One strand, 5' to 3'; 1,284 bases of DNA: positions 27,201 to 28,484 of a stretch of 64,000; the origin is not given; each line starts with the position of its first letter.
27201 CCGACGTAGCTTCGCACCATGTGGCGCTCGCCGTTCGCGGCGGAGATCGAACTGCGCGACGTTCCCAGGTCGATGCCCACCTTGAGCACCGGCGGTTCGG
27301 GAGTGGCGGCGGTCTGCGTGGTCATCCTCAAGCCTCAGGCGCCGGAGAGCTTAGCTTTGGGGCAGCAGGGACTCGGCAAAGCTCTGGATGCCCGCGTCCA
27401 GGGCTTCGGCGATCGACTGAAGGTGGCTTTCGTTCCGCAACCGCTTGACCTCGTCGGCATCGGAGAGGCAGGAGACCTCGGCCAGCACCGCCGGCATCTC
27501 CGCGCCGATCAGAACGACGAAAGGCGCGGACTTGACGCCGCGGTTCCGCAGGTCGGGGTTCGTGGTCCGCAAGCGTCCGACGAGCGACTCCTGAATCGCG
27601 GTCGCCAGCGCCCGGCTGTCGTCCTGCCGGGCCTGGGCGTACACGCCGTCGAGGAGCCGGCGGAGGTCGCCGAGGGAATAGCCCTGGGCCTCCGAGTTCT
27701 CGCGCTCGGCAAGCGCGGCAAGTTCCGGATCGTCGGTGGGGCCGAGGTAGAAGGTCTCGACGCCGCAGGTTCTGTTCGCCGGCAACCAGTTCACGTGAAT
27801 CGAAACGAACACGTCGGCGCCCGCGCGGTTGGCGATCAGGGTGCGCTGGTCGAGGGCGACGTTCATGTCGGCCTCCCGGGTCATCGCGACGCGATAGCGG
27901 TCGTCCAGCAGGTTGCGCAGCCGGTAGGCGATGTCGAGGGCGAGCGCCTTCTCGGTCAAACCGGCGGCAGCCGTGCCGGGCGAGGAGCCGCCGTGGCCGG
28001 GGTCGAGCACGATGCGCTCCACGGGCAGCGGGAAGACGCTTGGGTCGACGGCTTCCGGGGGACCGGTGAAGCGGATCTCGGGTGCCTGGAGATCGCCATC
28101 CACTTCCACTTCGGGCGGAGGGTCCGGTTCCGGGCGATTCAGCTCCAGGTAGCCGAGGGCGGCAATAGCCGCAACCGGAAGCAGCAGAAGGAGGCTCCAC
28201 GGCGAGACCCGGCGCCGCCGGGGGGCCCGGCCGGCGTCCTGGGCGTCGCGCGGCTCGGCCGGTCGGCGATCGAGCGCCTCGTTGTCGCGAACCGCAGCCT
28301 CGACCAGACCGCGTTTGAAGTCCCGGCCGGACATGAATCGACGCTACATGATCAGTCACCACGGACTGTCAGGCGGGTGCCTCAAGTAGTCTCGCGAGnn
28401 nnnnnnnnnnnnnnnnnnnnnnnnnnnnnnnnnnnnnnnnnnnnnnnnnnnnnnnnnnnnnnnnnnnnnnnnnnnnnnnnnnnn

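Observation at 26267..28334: MamK-family actin-like protein co-operonic with a membrane-anchored cell-wall amidase, outside any magnetosome context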

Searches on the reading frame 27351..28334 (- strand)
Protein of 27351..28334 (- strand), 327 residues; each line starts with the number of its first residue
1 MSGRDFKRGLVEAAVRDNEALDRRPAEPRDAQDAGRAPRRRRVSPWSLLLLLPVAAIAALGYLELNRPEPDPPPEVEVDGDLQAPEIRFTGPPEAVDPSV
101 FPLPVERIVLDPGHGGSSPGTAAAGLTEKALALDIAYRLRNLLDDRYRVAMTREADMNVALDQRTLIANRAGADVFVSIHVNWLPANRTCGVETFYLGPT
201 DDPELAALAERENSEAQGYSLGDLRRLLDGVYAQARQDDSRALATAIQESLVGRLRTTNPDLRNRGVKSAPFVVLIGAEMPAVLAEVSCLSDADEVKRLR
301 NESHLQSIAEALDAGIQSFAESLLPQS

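Call 3: search_protein_families(library=pfam, proteins=[window:27351-28334:-], max_evalue=0.01)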
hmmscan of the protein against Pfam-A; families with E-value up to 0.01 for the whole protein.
window:27351-28334:- (327 aa): 1 family
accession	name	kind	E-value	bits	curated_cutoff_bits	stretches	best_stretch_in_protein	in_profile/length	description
PF01520.23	Amidase_3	-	3.3e-44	151.4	27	1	108-317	1-173/174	N-acetylmuramoyl-L-alanine amidase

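Call 4: search_protein_families(library=ncbifam, proteins=[window:27351-28334:-], max_evalue=0.01)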
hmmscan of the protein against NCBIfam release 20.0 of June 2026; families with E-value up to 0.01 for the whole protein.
window:27351-28334:- (327 aa): 5 families
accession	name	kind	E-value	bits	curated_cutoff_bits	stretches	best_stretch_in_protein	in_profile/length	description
TIGR02883.1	spore_cwlD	equivalog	3e-30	105.7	221.55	2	108-204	3-115/189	N-acetylmuramoyl-L-alanine amidase CwlD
NF007652.1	PRK10319.1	equivalog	6.4e-24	84.7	400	1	108-321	60-279/291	N-acetylmuramoyl-L-alanine amidase AmiA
NF038267.1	amidase_AmiC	exception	1.3e-22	80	700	1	108-319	189-405/407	N-acetylmuramoyl-L-alanine amidase AmiC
NF007751.0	PRK10431.1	equivalog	5.3e-16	58.2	532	1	108-319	194-415/445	N-acetylmuramoyl-L-alanine amidase AmiB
NF038140.1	amidase_Rv3717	exception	1.5e-11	44.2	335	1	120-187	59-129/233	Rv3717 family N-acetylmuramoyl-L-alanine amidase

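Call 31: find_homologous_proteins(query=window:27351-28334:-, max_evalue=1e-10)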
Query window:27351-28334:- (327 aa): 2842 proteins with E <= 1e-10 among 8000 candidates; the best 120 are listed.
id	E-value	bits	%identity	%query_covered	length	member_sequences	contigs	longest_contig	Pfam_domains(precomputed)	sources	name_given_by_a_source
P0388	2.4e-195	666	94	100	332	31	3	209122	PF01520.24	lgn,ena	-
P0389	6.9e-191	651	92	100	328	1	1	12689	PF01520.24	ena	-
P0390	4.7e-190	648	92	100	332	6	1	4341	PF01520.24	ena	-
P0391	2.9e-188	642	91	100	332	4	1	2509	PF01520.24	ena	-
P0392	9.3e-187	638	91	100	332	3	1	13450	PF01520.24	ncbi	-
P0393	3.9e-184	629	91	100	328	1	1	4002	PF01520.24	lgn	-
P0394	2.0e-180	617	88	100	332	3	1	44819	PF01520.24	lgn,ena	-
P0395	1.9e-179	613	87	100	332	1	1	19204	PF01520.24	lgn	-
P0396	6.6e-177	605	87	99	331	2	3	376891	PF01520.24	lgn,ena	-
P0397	9.1e-176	601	86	100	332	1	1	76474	PF01520.24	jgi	-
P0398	2.2e-175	600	86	99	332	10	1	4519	PF01520.24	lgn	-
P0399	7.2e-173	592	87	99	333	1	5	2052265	PF01520.24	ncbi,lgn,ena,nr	ncbi:MAG: N-acetylmuramoyl-L-alanine amidase [Acidobacteriota bacterium]|nr:N-acetylmuramoyl-L-alani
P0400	7.7e-173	592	84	100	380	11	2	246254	PF01520.24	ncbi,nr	ncbi:MAG: N-acetylmuramoyl-L-alanine amidase [Holophagales bacterium]|nr:N-acetylmuramoyl-L-alanine 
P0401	1.1e-172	591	84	100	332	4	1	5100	PF01520.24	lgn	-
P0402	1.3e-172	591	85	100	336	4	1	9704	PF01520.24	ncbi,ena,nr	ncbi:MAG: N-acetylmuramoyl-L-alanine amidase [Acidobacteriota bacterium]|nr:N-acetylmuramoyl-L-alani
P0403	7.0e-172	589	85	100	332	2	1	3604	PF01520.24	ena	-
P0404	1.0e-171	588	85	99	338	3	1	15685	PF01520.24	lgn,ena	-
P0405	1.0e-171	588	84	100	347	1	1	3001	PF01520.24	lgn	-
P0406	2.7e-171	587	86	99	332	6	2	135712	PF01520.24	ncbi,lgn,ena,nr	ncbi:MAG: N-acetylmuramoyl-L-alanine amidase [Holophagales bacterium]|nr:N-acetylmuramoyl-L-alanine 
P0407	2.9e-171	587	85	100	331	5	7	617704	PF01520.24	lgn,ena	-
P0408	2.9e-168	577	82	99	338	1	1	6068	PF01520.24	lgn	-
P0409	8.8e-168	575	83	100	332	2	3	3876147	PF01520.24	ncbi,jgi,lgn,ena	-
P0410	6.7e-160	549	79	99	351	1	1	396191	PF01520.24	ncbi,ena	-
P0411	3.0e-143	495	75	98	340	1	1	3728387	PF01520.24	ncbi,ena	-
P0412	6.1e-138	477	70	97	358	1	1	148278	PF01520.24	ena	-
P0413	3.5e-137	475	70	98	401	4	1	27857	PF01520.24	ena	-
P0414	4.7e-137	474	71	98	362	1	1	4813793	PF01520.24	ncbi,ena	-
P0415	7.3e-136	470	70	98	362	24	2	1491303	PF01520.24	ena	-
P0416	5.3e-135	468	70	96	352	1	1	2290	PF01520.24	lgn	-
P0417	1.7e-134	466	70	98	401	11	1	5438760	PF01520.24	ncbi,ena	-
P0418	1.9e-134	466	70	98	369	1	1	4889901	PF01520.24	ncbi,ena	-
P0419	4.6e-134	464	70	97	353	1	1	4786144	PF01520.24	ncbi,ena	-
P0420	5.0e-134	464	69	98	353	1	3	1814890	PF01520.24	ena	-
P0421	9.4e-134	463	71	96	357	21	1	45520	PF01520.24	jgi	-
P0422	1.1e-133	463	70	98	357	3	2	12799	PF01520.24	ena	-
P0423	5.7e-133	461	69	98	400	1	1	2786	PF01520.24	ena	-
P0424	5.8e-133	461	68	99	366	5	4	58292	PF01520.24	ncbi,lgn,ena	-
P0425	1.2e-132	460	68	98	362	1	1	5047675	PF01520.24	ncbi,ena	-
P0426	1.3e-132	460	69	98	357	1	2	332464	PF01520.24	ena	-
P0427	1.9e-132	459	69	99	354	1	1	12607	PF01520.24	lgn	-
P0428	2.2e-132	459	70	98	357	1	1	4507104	PF01520.24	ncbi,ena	-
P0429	3.3e-132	458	69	98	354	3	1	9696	PF01520.24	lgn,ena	-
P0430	5.8e-132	458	68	99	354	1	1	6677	PF01520.24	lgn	-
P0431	5.8e-132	458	69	98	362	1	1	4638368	PF01520.24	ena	-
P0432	2.6e-131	455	69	98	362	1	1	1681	PF01520.24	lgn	-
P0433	4.5e-131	455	68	99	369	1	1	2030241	PF01520.24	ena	-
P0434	5.9e-131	454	69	98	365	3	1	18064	PF01520.24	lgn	-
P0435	1.1e-130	453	69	98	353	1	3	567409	PF01520.24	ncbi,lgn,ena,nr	ncbi:MAG: N-acetylmuramoyl-L-alanine amidase [Acidobacteria bacterium]|nr:N-acetylmuramoyl-L-alanine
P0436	1.8e-130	453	72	86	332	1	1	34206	PF01520.24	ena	-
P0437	3.0e-130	452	70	98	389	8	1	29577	PF01520.24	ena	-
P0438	2.3e-129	449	66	98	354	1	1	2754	PF01520.24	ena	-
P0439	7.4e-127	441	67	98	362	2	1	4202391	PF01520.24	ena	-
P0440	4.2e-125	435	66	98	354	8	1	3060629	PF01520.24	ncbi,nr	ncbi:MAG: N-acetylmuramoyl-L-alanine amidase [Acidobacteria bacterium]|nr:N-acetylmuramoyl-L-alanine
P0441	4.5e-124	432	65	100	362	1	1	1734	PF01520.24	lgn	-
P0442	1.6e-114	400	63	98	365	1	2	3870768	PF01520.24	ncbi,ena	-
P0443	3.7e-110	386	58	99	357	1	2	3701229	PF01520.24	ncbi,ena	-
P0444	2.2e-108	380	58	98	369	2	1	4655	PF01520.24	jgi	-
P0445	1.2e-104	368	60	98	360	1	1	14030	PF01520.24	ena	-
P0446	6.6e-80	287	49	97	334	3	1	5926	PF01520.24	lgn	-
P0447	1.4e-78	282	78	52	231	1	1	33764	PF01520.24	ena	-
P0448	5.4e-78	280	48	97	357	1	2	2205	PF01520.24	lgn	-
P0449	2.3e-77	278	59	73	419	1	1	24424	PF01520.24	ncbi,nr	ncbi:MAG TPA: N-acetylmuramoyl-L-alanine amidase [Thermoanaerobaculia bacterium]|nr:N-acetylmuramoyl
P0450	1.0e-76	276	56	77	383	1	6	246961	PF01520.24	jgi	jgi:N-acetylmuramoyl-L-alanine amidase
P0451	3.2e-76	274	47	97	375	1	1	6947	PF01520.24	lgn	-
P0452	3.4e-76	274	47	98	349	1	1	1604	PF01520.24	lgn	-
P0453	3.5e-76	274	56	71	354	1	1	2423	PF01520.24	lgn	-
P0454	7.9e-76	273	57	70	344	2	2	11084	PF01520.24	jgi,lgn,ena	-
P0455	9.1e-76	273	53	76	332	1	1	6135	PF01520.24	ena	-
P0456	1.6e-75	272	57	72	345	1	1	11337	PF01520.24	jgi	jgi:N-acetylmuramoyl-L-alanine amidase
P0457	1.7e-75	272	56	69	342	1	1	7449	PF01520.24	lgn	-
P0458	2.4e-75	272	58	71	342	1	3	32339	PF01520.24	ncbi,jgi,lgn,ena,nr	ncbi:MAG TPA: N-acetylmuramoyl-L-alanine amidase [Thermoanaerobaculia bacterium]|nr:N-acetylmuramoyl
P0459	3.0e-75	271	56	73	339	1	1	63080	PF01520.24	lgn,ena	-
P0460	4.3e-75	271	57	70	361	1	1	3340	PF01520.24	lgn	-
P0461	5.0e-75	271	53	71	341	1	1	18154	PF01520.24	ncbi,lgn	ncbi:MAG: N-acetylmuramoyl-L-alanine amidase [Acidobacteriota bacterium]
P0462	5.5e-75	270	56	71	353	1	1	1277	PF01520.24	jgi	jgi:N-acetylmuramoyl-L-alanine amidase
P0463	5.5e-75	270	55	74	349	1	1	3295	PF01520.24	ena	-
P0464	7.5e-75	270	48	87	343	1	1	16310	PF01520.24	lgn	-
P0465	7.6e-75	270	54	71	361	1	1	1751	PF01520.24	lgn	-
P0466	9.8e-75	270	59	70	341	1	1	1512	PF01520.24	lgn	-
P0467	1.0e-74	270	57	68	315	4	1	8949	PF01520.24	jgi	-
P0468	1.1e-74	269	56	72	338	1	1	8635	PF01520.24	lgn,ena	-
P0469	1.2e-74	269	57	68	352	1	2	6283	PF01520.24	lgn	-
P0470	1.4e-74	269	56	73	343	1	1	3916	PF01520.24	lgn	-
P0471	1.4e-74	269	57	70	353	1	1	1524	PF01520.24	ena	-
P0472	1.4e-74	269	55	74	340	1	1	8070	PF01520.24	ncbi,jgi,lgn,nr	ncbi:MAG TPA: N-acetylmuramoyl-L-alanine amidase [Thermoanaerobaculia bacterium]|jgi:N-acetylmuramoy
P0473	1.8e-74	269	58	73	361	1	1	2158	PF01520.24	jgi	jgi:N-acetylmuramoyl-L-alanine amidase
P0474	2.1e-74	269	55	75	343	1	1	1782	PF01520.24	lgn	-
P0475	2.1e-74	268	47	98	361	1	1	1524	PF01520.24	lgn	-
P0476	3.2e-74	268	45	96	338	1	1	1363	PF01520.24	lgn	-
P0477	3.3e-74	268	54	71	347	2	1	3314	PF01520.24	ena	-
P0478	3.3e-74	268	55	71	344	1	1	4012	PF01520.24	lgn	-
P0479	3.6e-74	268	56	71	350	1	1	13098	PF01520.24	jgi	jgi:N-acetylmuramoyl-L-alanine amidase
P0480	3.9e-74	268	57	71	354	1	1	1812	PF01520.24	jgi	jgi:N-acetylmuramoyl-L-alanine amidase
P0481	4.2e-74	268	57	72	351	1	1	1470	PF01520.24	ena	-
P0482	5.4e-74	267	59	70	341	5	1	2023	PF01520.24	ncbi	-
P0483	5.6e-74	267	56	69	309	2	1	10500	PF01520.24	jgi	jgi:N-acetylmuramoyl-L-alanine amidase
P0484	8.4e-74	267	55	72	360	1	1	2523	PF01520.24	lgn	-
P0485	8.9e-74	266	58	72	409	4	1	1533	PF01520.24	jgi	jgi:N-acetylmuramoyl-L-alanine amidase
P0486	9.1e-74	266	56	74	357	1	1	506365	PF01520.24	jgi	jgi:N-acetylmuramoyl-L-alanine amidase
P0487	9.3e-74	266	47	97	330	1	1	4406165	PF01520.24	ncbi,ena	-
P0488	1.1e-73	266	55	77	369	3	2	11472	PF01520.24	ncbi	-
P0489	1.4e-73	266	46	97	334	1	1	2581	PF01520.24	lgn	-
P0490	1.9e-73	265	57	72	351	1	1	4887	PF01520.24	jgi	jgi:N-acetylmuramoyl-L-alanine amidase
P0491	2.2e-73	265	47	88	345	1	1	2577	PF01520.24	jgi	jgi:N-acetylmuramoyl-L-alanine amidase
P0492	2.2e-73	265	47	97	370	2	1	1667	PF01520.24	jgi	jgi:N-acetylmuramoyl-L-alanine amidase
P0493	2.3e-73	265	57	71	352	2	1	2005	PF01520.24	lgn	-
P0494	2.7e-73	265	56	71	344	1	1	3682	PF01520.24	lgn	-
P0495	3.0e-73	265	56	71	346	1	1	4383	PF01520.24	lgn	-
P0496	3.1e-73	265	58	71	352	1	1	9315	PF01520.24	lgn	-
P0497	3.2e-73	265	53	71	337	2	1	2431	PF01520.24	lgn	-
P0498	3.2e-73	265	58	70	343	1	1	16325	PF01520.24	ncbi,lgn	-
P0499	3.4e-73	265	54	72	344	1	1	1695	PF01520.24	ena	-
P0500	4.0e-73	264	47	98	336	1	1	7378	PF01520.24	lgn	-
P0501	5.1e-73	264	55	73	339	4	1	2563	PF01520.24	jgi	jgi:N-acetylmuramoyl-L-alanine amidase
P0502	5.7e-73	264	57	70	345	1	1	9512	PF01520.24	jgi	jgi:N-acetylmuramoyl-L-alanine amidase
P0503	6.1e-73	264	47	97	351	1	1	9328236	PF01520.24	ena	-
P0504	6.3e-73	264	44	97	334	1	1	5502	PF01520.24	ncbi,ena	-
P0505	6.5e-73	264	57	70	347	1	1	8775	PF01520.24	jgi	jgi:N-acetylmuramoyl-L-alanine amidase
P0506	7.1e-73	263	55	72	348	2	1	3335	PF01520.24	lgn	-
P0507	7.2e-73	263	56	70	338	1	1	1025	PF01520.24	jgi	-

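Call 41: predict_structure(alignment_id=A2)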
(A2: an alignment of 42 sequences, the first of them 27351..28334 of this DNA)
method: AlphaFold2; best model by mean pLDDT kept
length: 327 residues; sequences in the alignment: 42
mean_pLDDT: 82.4   pTM: 0.68
mean pLDDT of the five models: 82.4, 81.7, 79.8, 79.6, 77.9
residues with pLDDT >= 90: 159; 70-90: 86; 50-70: 64; < 50: 18
segments of 3 or more residues with pLDDT < 50: 28-34, 77-82
pLDDT, mean of each block of 10 residues (from residue 1): 67 77 54 49 68 83 80 55 54 65 84 93 95 99 97 96 91 97 80 92 86 71 64 76 98 96 95 89 97 95 98 98 80
secondary structure, 60 per line:
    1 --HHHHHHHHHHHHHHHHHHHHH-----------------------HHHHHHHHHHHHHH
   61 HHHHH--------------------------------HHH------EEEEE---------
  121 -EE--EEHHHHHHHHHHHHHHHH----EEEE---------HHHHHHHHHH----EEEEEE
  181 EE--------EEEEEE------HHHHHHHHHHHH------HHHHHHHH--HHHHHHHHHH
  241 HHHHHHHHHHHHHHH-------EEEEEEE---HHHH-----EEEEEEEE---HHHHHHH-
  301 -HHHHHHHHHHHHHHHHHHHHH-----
elements in order: H3-23 H47-65 E107-111 H128-143 E148-151 H161-170 E175-182 E191-196 H203-214 H221-228 H231-255 E263-269 H273-276 E282-289 H293-299 H302-322

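Call 49: fold_search(model_id=the predicted structure, library=pdb)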
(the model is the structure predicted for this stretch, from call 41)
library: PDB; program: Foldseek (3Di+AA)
matches with E <= 10: 1490; with E <= 0.001: 35
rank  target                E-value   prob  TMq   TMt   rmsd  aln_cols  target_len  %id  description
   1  8c2o_A                5.0e-18  1.00  0.58  0.82   2.7       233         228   28  Structure of E. coli AmiA (released 2023-06-14)
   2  4rn7                  1.6e-17  1.00  0.52  0.90   3.1       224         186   28  The crystal structure of N-acetylmuramoyl-L-alanine amidase from Clostridium difficile 630 (released 2014-11-05)
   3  8c2o_B                2.8e-17  1.00  0.59  0.83   2.7       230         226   29  Structure of E. coli AmiA (released 2023-06-14)
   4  4bin                  2.8e-17  1.00  0.56  0.52   3.3       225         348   28  Crystal structure of the E. coli N-acetylmuramoyl-L-alanine amidase AmiC (released 2013-08-21)
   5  5emi                  2.9e-16  1.00  0.51  0.90   1.5       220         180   28  N-acetylmuramoyl-L-alanine amidase AmiC2 of Nostoc punctiforme (released 2016-02-10)
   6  1jwq                  9.3e-16  1.00  0.47  0.84   3.2       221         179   25  Structure of the catalytic domain of CwlV, N-acetylmuramoyl-L-alanine amidase from Bacillus(Paenibacillus) polymyxa var. (released 2003-11-18)
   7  7rag_B                1.5e-15  1.00  0.51  0.83   2.4       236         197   28  Structure of the CwlD amidase from Clostridioides difficile in complex with the GerS lipoprotein (released 2021-09-08)
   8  3ne8                  2.1e-15  1.00  0.56  0.79   3.9       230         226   28  The crystal structure of a domain from N-acetylmuramoyl-l-alanine amidase of Bartonella henselae str. Houston-1 (released 2010-07-14)
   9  8c0j_A                4.3e-15  1.00  0.52  0.82   5.7       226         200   24  Structure of AmiB enzymatic domain bound to the EnvC LytM domain (released 2023-06-14)
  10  8c0j_C                5.1e-15  1.00  0.51  0.82   5.1       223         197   24  Structure of AmiB enzymatic domain bound to the EnvC LytM domain (released 2023-06-14)
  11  7tj4_D                7.3e-15  1.00  0.48  0.88   1.6       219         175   24  Structure of the S. aureus amidase LytH and activator ActH extracellular domains (released 2022-07-06)
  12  7tj4_B                9.2e-15  1.00  0.48  0.87   2.2       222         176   24  Structure of the S. aureus amidase LytH and activator ActH extracellular domains (released 2022-07-06)
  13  5j72_A                1.1e-14  1.00  0.49  0.26   4.7       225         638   23  Cwp6 from Clostridium difficile (released 2017-02-08)
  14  9a7d_A                2.5e-14  1.00  0.50  0.32   5.6       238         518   23  Integrative model of YRVJ-YACD by crosslinking MS and deep learning (released 2024-09-18)
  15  7agm_B                1.7e-13  1.00  0.48  0.72   5.2       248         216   19  Crystal structure of the N-acetylmuramyl-L-alanine amidase, Ami1, from Mycobacterium smegmatis (released 2020-11-18)
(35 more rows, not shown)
